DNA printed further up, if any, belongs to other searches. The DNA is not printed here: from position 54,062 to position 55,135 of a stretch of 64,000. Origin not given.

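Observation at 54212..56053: HisC fused to a HAD phosphatase, a candidate for the missing histidinol-phosphate phosphatase step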

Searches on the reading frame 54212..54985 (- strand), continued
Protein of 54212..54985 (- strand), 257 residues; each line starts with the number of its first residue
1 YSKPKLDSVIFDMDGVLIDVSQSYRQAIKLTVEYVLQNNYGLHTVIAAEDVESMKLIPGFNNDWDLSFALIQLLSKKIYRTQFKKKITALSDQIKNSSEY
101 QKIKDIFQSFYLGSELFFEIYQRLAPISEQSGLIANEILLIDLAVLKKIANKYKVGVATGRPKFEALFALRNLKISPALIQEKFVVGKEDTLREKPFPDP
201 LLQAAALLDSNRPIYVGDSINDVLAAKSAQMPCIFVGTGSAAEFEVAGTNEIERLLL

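Call 52: search_protein_families(library=ncbifam, max_evalue=1e-8, proteins=[P0145, P0263, P0286, P0226, P0230])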
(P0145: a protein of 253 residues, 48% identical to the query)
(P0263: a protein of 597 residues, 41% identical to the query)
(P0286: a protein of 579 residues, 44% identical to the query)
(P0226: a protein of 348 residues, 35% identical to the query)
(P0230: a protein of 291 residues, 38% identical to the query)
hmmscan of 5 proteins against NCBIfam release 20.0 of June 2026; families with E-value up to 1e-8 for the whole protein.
P0145 (253 aa): 6 families
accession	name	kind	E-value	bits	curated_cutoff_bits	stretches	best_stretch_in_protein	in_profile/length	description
TIGR01548.1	HAD-SF-IA-hyp1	hypoth_equivalog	5.6e-26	91.3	140.2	1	6-225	3-197/197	TIGR01548 family HAD-type hydrolase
TIGR01549.1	HAD-SF-IA-v1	subfamily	7.2e-14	52.4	23.3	0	114-225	41-148/149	HAD-IA family hydrolase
TIGR01449.2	PGP_bact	equivalog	1.8e-12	47.2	180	1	145-232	97-184/213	phosphoglycolate phosphatase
NF009804.0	PRK13288.1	equivalog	9.2e-11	41.6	218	0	141-232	93-181/215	pyrophosphatase PpaX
NF009697.0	PRK13222.1-4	equivalog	1.5e-09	37.5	327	0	142-231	103-192/232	phosphoglycolate phosphatase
TIGR02009.1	PGMB-YQAB-SF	subfamily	4.8e-09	36.7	153.35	0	133-232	88-186/186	beta-phosphoglucomutase family hydrolase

P0263 (597 aa): 63 families (the best 25 are shown)
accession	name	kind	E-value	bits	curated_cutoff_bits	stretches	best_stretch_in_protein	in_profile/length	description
TIGR01141.1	hisC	equivalog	1.6e-96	323.2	276.55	1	12-359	1-347/349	histidinol-phosphate transaminase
NF002877.0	PRK03317.1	equivalog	6.9e-61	206.1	409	1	31-361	32-366/374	histidinol-phosphate transaminase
NF002726.0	PRK02610.1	equivalog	5.9e-57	193.3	391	1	15-363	9-370/374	histidinol-phosphate transaminase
NF003496.0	PRK05166.1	equivalog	2.8e-55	187.6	540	1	7-361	6-369/373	histidinol-phosphate transaminase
TIGR01140.1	L_thr_O3P_dcar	equivalog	2.4e-53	181.4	290.55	1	60-358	41-330/331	threonine-phosphate decarboxylase CobD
NF002878.0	PRK03321.1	subfamily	2.1e-51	174.7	374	1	11-361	5-348/352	histidinol-phosphate transaminase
NF006014.0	PRK08153.1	equivalog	1.5e-44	152.4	510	1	15-355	18-357/370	pyridoxal phosphate-dependent aminotransferase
NF006580.0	PRK09105.1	subfamily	2.3e-41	141.9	444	1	28-356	44-365/375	pyridoxal phosphate-dependent aminotransferase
NF051461.1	pyoverd_PtaA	equivalog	5.9e-35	120.6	500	1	22-356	26-354/359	pyoverdine biosynthesis transaminase PtaA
NF041364.1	GntC_guanitoxin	equivalog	3.2e-34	118.4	415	1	70-350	40-344/356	guanitoxin biosynthesis PLP-dependent (S)-gamma-hydroxy-L-arginine cyclodehydratase GntC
TIGR01548.1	HAD-SF-IA-hyp1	hypoth_equivalog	1e-31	110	140.2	1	369-567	1-196/197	TIGR01548 family HAD-type hydrolase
NF005915.1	PRK07908.1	equivalog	1.3e-31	110.3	360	1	60-358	40-331/332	Rv2231c family histidinol phosphate aminotransferase CobC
NF053748.1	bifunc_CobBC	exception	5.8e-29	101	950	1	60-357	508-795/797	bifunctional hydrogenobyrinic acid a,c-diamide synthase/histidinol phosphate aminotransferase CobBC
NF004870.0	PRK06225.1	equivalog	3.5e-26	91.8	351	1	62-304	60-313/380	pyridoxal phosphate-dependent aminotransferase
NF005021.0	PRK06425.1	equivalog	1.7e-24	86.6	353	1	60-363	33-332/335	histidinol-phosphate aminotransferase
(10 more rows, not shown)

P0286 (579 aa): 62 families (the best 25 are shown)
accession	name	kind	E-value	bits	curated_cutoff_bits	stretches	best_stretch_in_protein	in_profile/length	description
TIGR01141.1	hisC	equivalog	2.7e-88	296.2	276.55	1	6-355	2-349/349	histidinol-phosphate transaminase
TIGR01140.1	L_thr_O3P_dcar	equivalog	1.1e-60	205.5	290.55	1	22-352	7-330/331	threonine-phosphate decarboxylase CobD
NF002877.0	PRK03317.1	equivalog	5.9e-59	199.7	409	1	55-358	63-369/374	histidinol-phosphate transaminase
NF002726.0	PRK02610.1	equivalog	2.2e-57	194.7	391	1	4-358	5-371/374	histidinol-phosphate transaminase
NF002878.0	PRK03321.1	subfamily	2.4e-52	177.8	374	1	40-355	30-348/352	histidinol-phosphate transaminase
NF003496.0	PRK05166.1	equivalog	3.3e-52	177.5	540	1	2-357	8-371/373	histidinol-phosphate transaminase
NF006014.0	PRK08153.1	equivalog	1.5e-46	159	510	1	54-358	60-366/370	pyridoxal phosphate-dependent aminotransferase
TIGR01548.1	HAD-SF-IA-hyp1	hypoth_equivalog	4.5e-39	134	140.2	1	363-550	3-197/197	TIGR01548 family HAD-type hydrolase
NF006225.0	PRK08354.1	equivalog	2.9e-36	125.5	288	1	28-355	10-315/318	putative aminotransferase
NF006580.0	PRK09105.1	subfamily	2.4e-33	115.5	444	1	58-344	77-359/375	pyridoxal phosphate-dependent aminotransferase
NF005915.1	PRK07908.1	equivalog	4.2e-32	111.8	360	1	55-352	40-331/332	Rv2231c family histidinol phosphate aminotransferase CobC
NF051461.1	pyoverd_PtaA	equivalog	4.7e-30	104.5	500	1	29-273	31-282/359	pyoverdine biosynthesis transaminase PtaA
NF041364.1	GntC_guanitoxin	equivalog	1.7e-29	102.8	415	1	78-310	59-307/356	guanitoxin biosynthesis PLP-dependent (S)-gamma-hydroxy-L-arginine cyclodehydratase GntC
NF053748.1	bifunc_CobBC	exception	1.1e-27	96.8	950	1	55-352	508-796/797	bifunctional hydrogenobyrinic acid a,c-diamide synthase/histidinol phosphate aminotransferase CobBC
NF005816.0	PRK07682.1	equivalog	1.1e-26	93.4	620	1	78-291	89-312/390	aminotransferase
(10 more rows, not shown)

P0226 (348 aa): 12 families
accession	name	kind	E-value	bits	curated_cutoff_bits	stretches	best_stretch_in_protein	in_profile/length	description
TIGR01548.1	HAD-SF-IA-hyp1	hypoth_equivalog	2.2e-41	141.6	140.2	1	11-300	1-197/197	TIGR01548 family HAD-type hydrolase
TIGR01449.2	PGP_bact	equivalog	1.1e-14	54.6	180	1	141-313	42-190/213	phosphoglycolate phosphatase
TIGR02009.1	PGMB-YQAB-SF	subfamily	1.1e-13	51.8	153.35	0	216-301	99-180/186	beta-phosphoglucomutase family hydrolase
TIGR01454.1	AHBA_synth_RP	hypoth_equivalog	4.8e-13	49.2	246.65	1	210-342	80-201/205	AHBA synthesis associated protein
NF009694.0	PRK13222.1-1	equivalog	9.1e-11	41.5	415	1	183-303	96-206/252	phosphoglycolate phosphatase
NF009696.0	PRK13222.1-3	equivalog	1.2e-10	41.4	359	0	214-344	96-216/223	N-acetylmuramic acid 6-phosphate phosphatase MupP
TIGR02253.1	CTE7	subfamily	1.6e-10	41.1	169.75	0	199-301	87-188/221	TIGR02253 family HAD-type hydrolase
NF009804.0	PRK13288.1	equivalog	2.6e-10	40.1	218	0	219-303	97-177/215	pyrophosphatase PpaX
NF008000.0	PRK10725.1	equivalog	5.8e-10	39.6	215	0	213-301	95-179/188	fructose-1-phosphate/6-phosphogluconate phosphatase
NF009695.0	PRK13222.1-2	equivalog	2.7e-09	36.8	225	0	214-304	103-190/226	phosphoglycolate phosphatase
NF008087.0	PRK10826.1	equivalog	3.6e-09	36.5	191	0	218-301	106-185/222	hexitol phosphatase HxpB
NF009697.0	PRK13222.1-4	equivalog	5.3e-09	35.7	327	0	213-302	102-188/232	phosphoglycolate phosphatase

P0230 (291 aa): 14 families
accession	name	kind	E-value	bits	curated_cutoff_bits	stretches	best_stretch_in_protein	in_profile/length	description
NF002747.0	PRK02759.1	equivalog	8.3e-37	126.8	187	1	194-286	16-107/208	bifunctional phosphoribosyl-AMP cyclohydrolase/phosphoribosyl-ATP diphosphatase HisIE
NF000768.0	PRK00051.1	equivalog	6.4e-35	119.5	126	1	194-285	21-111/131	phosphoribosyl-AMP cyclohydrolase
TIGR01548.1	HAD-SF-IA-hyp1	hypoth_equivalog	8.6e-33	113.6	140.2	1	5-182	1-197/197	TIGR01548 family HAD-type hydrolase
TIGR01449.2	PGP_bact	equivalog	3.8e-17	62.5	180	1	7-187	1-182/213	phosphoglycolate phosphatase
NF009695.0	PRK13222.1-2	equivalog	6.1e-16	58.6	225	1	2-185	4-189/226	phosphoglycolate phosphatase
NF009697.0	PRK13222.1-4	equivalog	1.4e-14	54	327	1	3-185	6-189/232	phosphoglycolate phosphatase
TIGR01549.1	HAD-SF-IA-v1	subfamily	6.3e-13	49.4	23.3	0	98-183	69-149/149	HAD-IA family hydrolase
NF009804.0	PRK13288.1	equivalog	1.7e-12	47.3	218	1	99-184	90-176/215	pyrophosphatase PpaX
TIGR02253.1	CTE7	subfamily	2.4e-12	47.1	169.75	1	5-184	3-189/221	TIGR02253 family HAD-type hydrolase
NF009694.0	PRK13222.1-1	equivalog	5.4e-11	42.3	415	0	100-185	120-206/252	phosphoglycolate phosphatase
TIGR02009.1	PGMB-YQAB-SF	subfamily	4.2e-09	36.9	153.35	1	5-164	2-159/186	beta-phosphoglucomutase family hydrolase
NF008087.0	PRK10826.1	equivalog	7.4e-09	35.5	191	0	2-184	5-186/222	hexitol phosphatase HxpB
NF009696.0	PRK13222.1-3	equivalog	8.7e-09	35.4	359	0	3-184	2-181/223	N-acetylmuramic acid 6-phosphate phosphatase MupP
NF008000.0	PRK10725.1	equivalog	9e-09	35.7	215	0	4-184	5-180/188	fructose-1-phosphate/6-phosphogluconate phosphatase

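Call 57: find_related_loci(query=A1, collection=genome_contigs, flank=8000)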
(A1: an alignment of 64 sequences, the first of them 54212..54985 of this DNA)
Query A1 (257 aa) in genome_contigs; peptide patterns used: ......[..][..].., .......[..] (x = any residue, [..] = any of these).
600 stretches matched a pattern (row limit reached: there are more); 88 encode a relative of the query (tblastn E <= 1e-3); the best 80 are kept; 80 distinct loci.
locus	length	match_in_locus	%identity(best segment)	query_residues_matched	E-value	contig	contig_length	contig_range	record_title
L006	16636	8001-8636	35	3-257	2e-44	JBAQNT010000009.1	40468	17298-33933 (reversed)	MAG: Microgenomates group bacterium isolate MFD12002_ilm_asm_bin4 k127_90280, whole genome shotgun sequence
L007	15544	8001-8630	36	5-252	9e-37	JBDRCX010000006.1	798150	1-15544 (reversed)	MAG: Candidatus Micrarchaeota archaeon isolate MEGAHIT-group-1.22 k141_4153033, whole genome shotgun sequence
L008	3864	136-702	34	5-238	3e-32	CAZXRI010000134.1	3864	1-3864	MAG TPA_asm: uncultured Methanosarcinales archaeon isolate SRP062349_co5_102 genome assembly, contig: NODE_21234_length_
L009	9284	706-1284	33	8-237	7e-30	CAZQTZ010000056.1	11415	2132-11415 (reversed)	MAG TPA_asm: uncultured Candidatus Bathyarchaeia archaeon isolate binchicken_co27_410 genome assembly, contig: NODE_1006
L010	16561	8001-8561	34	8-234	5e-29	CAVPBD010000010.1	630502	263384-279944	MAG: Candidatus Bathyarchaeota archaeon isolate MFD00032.bin.1.38 genome assembly, contig: contig_6981, whole genome sho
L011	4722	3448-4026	31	9-247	1e-27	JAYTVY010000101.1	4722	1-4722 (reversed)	MAG: Bryobacterales bacterium isolate GFS_5747 GFS_5747_100, whole genome shotgun sequence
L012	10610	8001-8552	33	8-231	5e-27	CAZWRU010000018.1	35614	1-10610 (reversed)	MAG TPA_asm: uncultured Candidatus Bathyarchaeia archaeon isolate SRP192927_co7_249 genome assembly, contig: NODE_1792_l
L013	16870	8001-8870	29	9-237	1e-26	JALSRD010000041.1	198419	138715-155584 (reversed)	MAG: Desulfobacterales bacterium isolate 356-308_metabat1_scaf2bin.028 356-308_scaffold_23_c1, whole genome shotgun sequ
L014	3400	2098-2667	31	6-236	1e-26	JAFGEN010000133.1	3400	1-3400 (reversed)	MAG: Candidatus Aminicenantes bacterium isolate Zod_Metabat.1233 k87_2090250, whole genome shotgun sequence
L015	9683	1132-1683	31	9-241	1e-25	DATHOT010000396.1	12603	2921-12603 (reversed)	MAG TPA_asm: Bryobacteraceae bacterium isolate SMAG_U12691 k141_257632, whole genome shotgun sequence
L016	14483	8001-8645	29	11-256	2e-25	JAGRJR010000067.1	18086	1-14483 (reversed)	MAG: Lysobacterales bacterium isolate HKST-UBA250 NODE_67_length_18086_cov_4.370759, whole genome shotgun sequence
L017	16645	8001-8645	31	9-255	2e-25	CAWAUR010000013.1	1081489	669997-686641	MAG: Bryobacterales bacterium isolate MFD09567.bin.1.40 genome assembly, contig: contig_33539, whole genome shotgun sequ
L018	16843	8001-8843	31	9-237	4e-25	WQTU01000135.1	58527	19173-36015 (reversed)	MAG: Spirochaetes bacterium isolate Cu122P1bin9 JGI20163J26743_11538584, whole genome shotgun sequence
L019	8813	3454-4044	30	9-248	3e-25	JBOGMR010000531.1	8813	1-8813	MAG: Bryobacteraceae bacterium isolate M3-S_metawrap_bin.207 k127_3802456, whole genome shotgun sequence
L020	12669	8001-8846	31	9-230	8e-25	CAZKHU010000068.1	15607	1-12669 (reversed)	MAG TPA_asm: uncultured Syntrophus sp. isolate binchicken_co220_86 genome assembly, contig: NODE_2408_length_15607_cov_8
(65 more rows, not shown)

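Call 60: predict_structure(alignment_id=A1)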
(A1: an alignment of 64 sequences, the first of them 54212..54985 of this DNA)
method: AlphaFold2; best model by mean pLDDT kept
length: 257 residues; sequences in the alignment: 64
mean_pLDDT: 95.6   pTM: 0.89
mean pLDDT of the five models: 95.6, 95.0, 94.8, 94.6, 94.5
residues with pLDDT >= 90: 238; 70-90: 17; 50-70: 1; < 50: 1
segments of 3 or more residues with pLDDT < 50: none
pLDDT, mean of each block of 10 residues (from residue 1): 84 97 97 98 96 89 93 97 94 97 98 97 96 97 98 98 97 97 98 95 98 96 96 93 93 95
secondary structure, 60 per line:
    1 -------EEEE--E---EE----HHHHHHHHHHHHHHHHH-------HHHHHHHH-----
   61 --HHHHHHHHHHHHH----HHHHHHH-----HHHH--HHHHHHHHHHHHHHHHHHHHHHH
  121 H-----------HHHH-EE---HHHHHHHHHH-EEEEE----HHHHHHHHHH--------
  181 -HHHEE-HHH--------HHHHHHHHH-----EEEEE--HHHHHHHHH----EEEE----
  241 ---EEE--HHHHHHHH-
elements in order: E8-11 H24-40 H48-55 H63-75 H80-86 H92-95 H98-121 H133-136 H143-152 E154-158 H163-172 H199-207 E213-217 H220-228 E233-236 E244-246 H249-256

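Call 65: fold_search(model_id=the predicted structure, library=pdb)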
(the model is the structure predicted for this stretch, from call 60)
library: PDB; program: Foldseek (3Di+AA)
matches with E <= 10: 664; with E <= 0.001: 229
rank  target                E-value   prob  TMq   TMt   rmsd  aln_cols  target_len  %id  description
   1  1qyi                  1.4e-11  1.00  0.69  0.49   6.5       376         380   18  X-RAY STRUCTURE OF Q8NW41 NORTHEAST STRUCTURAL GENOMICS CONSORTIUM TARGET ZR25. (released 2003-12-02)
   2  6iah                  4.4e-11  1.00  0.72  0.76   3.8       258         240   26  Phosphatase Tt82 from Thermococcus thioreducens (released 2019-08-14)
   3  7oct_A                1.2e-09  1.00  0.58  0.24   7.1       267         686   16  NADPH bound to the dehydrogenase domain of the bifunctional mannitol-1-phosphate dehydrogenase/phosphatase MtlD-N374A  (released 2022-04-20)
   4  2hi0_A                2.1e-09  1.00  0.65  0.69   5.4       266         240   20  Crystal structure of putative phosphoglycolate phosphatase (YP_619066.1) from Lactobacillus delbrueckii subsp. bulgari (released 2006-08-15)
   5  4knw_A                2.5e-09  1.00  0.55  0.58   6.6       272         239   17  The crystal structure of human HDHD4 IN COMPLEX WITH MAGNESIUM AND THE PHOSPHATE MIMETIC VANADATE (released 2013-06-26)
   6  4uar                  2.6e-09  1.00  0.57  0.64   5.8       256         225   18  Crystal structure of apo-CbbY from Rhodobacter sphaeroides (released 2014-12-31)
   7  4rn3_A                3.5e-09  1.00  0.55  0.66   6.7       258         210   17  Crystal structure of a HAD-superfamily hydrolase, subfamily IA, variant 1 (GSU2069) from Geobacter sulfurreducens PCA  (released 2014-11-26)
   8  3d6j                  3.7e-09  1.00  0.63  0.76   3.9       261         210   19  Crystal structure of Putative haloacid dehalogenase-like hydrolase from Bacteroides fragilis (released 2008-07-15)
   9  7ocq_A                3.7e-09  1.00  0.57  0.24   7.3       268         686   16  NADH bound to the dehydrogenase domain of the bifunctional mannitol-1-phosphate dehydrogenase/phosphatase MtlD from Ac (released 2022-04-20)
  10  7ocr_A                3.9e-09  1.00  0.58  0.24   6.3       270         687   16  NADPH and fructose-6-phosphate bound to the dehydrogenase domain of the bifunctional mannitol-1-phosphate dehydrogenas (released 2022-04-20)
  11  7ocn_A                4.4e-09  1.00  0.56  0.23   7.5       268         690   16  Crystal structure of the bifunctional mannitol-1-phosphate dehydrogenase/phosphatase MtlD from Acinetobacter baumannii (released 2022-04-20)
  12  2w4m                  4.7e-09  1.00  0.55  0.56   7.1       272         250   17  The Crystal Structure of human N-acetylneuraminic acid phosphatase, NANP (released 2008-12-23)
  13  4uau_A                5.0e-09  1.00  0.58  0.65   5.4       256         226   18  Crystal structure of CbbY (mutant D10N) from Rhodobacter sphaeroides in complex with Xylulose-(1,5)bisphosphate, cryst (released 2014-12-31)
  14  2hdo                  5.3e-09  1.00  0.56  0.67   5.7       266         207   15  Crystal structure of putative phosphoglycolate phosphatase (np_784602.1) from Lactobacillus plantarum at 1.50 A resoluti (released 2006-08-15)
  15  7ocu_A                5.3e-09  1.00  0.55  0.23   6.9       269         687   16  Mannitol-1-phosphate bound to the phosphatase domain of the bifunctional mannitol-1-phosphate dehydrogenase/phosphatas (released 2022-04-27)
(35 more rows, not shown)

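Call 82: search_protein_families(library=ncbifam, max_evalue=0.01, proteins=[window:54212-54985:-])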
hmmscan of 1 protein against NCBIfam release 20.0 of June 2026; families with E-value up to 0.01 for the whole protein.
window:54212-54985:- (257 aa): 24 families
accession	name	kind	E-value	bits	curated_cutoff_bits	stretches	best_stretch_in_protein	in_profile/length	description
TIGR01548.1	HAD-SF-IA-hyp1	hypoth_equivalog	3.9e-33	114.7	140.2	1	8-229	2-197/197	TIGR01548 family HAD-type hydrolase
TIGR01449.2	PGP_bact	equivalog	2e-13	50.4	180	1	151-241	100-189/213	phosphoglycolate phosphatase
TIGR01549.1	HAD-SF-IA-v1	subfamily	7e-12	46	23.3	1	128-230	52-149/149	HAD-IA family hydrolase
NF009804.0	PRK13288.1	equivalog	8.4e-12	45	218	1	150-232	96-177/215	pyrophosphatase PpaX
NF009697.0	PRK13222.1-4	equivalog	2.9e-11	43.1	327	1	150-237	108-194/232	phosphoglycolate phosphatase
TIGR02009.1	PGMB-YQAB-SF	subfamily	4.2e-11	43.4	153.35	1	8-236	3-186/186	beta-phosphoglucomutase family hydrolase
NF008087.0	PRK10826.1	equivalog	1.3e-10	41.3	191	2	150-238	106-193/222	hexitol phosphatase HxpB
NF009695.0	PRK13222.1-2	equivalog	3.8e-09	36.4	225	1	150-241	108-198/226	phosphoglycolate phosphatase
TIGR01454.1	AHBA_synth_RP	hypoth_equivalog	5.6e-09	35.9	246.65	1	151-246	90-184/205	AHBA synthesis associated protein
NF009694.0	PRK13222.1-1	equivalog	8.8e-09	35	415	1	151-236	126-210/252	phosphoglycolate phosphatase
NF009700.0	PRK13226.1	equivalog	5.9e-08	32.7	342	1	156-236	115-194/229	phosphoglycolate phosphatase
NF008000.0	PRK10725.1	equivalog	1.4e-06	28.5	215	0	144-235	94-184/188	fructose-1-phosphate/6-phosphogluconate phosphatase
TIGR01656.1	Histidinol-ppas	subfamily_domain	1.7e-06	28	84.15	0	9-63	3-26/149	histidinol-phosphate phosphatase domain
TIGR01509.1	HAD-SF-IA-v3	subfamily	8.2e-06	26.1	29.4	0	190-236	106-154/154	HAD-IA family hydrolase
NF009698.0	PRK13223.1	equivalog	9.8e-06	24.9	466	1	183-239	145-203/272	phosphoglycolate phosphatase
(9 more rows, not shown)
